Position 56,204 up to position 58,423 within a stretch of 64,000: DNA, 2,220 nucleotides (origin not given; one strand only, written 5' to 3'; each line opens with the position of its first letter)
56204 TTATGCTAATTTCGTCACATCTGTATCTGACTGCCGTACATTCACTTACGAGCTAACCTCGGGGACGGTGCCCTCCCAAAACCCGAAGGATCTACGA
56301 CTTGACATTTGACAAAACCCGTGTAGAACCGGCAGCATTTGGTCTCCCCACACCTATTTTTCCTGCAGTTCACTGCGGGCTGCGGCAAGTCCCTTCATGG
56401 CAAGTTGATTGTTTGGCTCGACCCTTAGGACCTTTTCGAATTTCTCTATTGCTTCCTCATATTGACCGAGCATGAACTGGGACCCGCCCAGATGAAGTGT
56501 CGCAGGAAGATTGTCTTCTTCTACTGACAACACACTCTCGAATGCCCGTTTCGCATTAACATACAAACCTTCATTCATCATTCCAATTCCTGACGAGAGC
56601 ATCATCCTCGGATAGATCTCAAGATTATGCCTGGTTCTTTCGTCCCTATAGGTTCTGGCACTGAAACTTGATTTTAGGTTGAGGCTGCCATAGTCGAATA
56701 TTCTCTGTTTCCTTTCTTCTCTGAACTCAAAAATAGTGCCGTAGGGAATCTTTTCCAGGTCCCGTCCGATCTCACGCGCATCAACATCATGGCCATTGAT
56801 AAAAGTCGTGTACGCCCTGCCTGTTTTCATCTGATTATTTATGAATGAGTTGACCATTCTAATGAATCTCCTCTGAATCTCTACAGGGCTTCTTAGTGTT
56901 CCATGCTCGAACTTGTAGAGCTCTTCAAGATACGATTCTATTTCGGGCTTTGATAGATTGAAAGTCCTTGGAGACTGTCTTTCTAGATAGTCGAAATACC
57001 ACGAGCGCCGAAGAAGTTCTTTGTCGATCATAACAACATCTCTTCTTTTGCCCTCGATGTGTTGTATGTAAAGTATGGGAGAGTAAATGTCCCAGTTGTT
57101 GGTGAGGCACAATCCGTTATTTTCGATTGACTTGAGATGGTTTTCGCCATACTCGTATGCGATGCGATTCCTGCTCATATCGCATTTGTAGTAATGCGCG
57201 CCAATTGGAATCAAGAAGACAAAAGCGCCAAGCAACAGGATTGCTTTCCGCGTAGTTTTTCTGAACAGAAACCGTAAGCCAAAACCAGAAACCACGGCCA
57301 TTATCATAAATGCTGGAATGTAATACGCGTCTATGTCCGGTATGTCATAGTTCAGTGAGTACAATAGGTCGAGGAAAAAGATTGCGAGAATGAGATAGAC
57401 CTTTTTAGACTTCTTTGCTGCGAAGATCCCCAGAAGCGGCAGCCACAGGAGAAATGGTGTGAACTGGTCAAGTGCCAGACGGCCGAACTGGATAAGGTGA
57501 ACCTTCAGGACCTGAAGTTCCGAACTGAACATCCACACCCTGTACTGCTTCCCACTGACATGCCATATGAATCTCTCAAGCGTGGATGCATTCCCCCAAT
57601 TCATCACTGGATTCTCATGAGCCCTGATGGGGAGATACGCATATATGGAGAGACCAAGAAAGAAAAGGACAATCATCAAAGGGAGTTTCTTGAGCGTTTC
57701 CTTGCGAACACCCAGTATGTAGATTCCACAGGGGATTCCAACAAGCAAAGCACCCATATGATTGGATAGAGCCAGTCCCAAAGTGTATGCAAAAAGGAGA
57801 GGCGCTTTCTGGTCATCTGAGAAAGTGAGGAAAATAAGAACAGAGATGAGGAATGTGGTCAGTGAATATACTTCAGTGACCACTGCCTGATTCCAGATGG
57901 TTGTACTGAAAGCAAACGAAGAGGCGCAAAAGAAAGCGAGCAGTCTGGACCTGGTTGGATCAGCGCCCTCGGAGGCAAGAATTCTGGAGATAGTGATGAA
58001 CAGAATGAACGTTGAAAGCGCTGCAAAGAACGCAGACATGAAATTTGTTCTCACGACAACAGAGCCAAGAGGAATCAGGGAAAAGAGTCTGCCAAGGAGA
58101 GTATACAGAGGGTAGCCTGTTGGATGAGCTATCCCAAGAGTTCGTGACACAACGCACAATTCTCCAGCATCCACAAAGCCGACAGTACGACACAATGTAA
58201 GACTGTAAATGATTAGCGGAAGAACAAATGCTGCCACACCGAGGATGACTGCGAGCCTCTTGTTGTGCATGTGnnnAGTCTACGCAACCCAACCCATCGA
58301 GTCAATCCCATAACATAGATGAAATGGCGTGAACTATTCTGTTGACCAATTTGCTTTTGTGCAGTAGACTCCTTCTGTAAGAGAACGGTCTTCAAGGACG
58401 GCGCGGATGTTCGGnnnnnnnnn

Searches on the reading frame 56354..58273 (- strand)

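Call 61: search_protein_families(library=pfam, proteins=[window:56354-58273:-])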
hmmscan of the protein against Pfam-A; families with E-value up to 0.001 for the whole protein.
window:56354-58273:- (639 aa): 4 families
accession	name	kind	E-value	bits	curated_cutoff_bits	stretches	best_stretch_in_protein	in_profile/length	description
PF11028.14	TMEM260-like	-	4.5e-33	115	24.2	1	35-191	1-174/179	Protein O-mannosyl-transferase TMEM260-like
PF14559.12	TPR_19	-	2.8e-06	28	25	1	568-631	4-66/68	Tetratricopeptide repeat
PF07719.23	TPR_2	-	3.1e-06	27.3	27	1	595-622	7-34/34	Tetratricopeptide repeat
PF00515.34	TPR_1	-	9.6e-06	25.6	27.8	1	595-622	7-34/34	Tetratricopeptide repeat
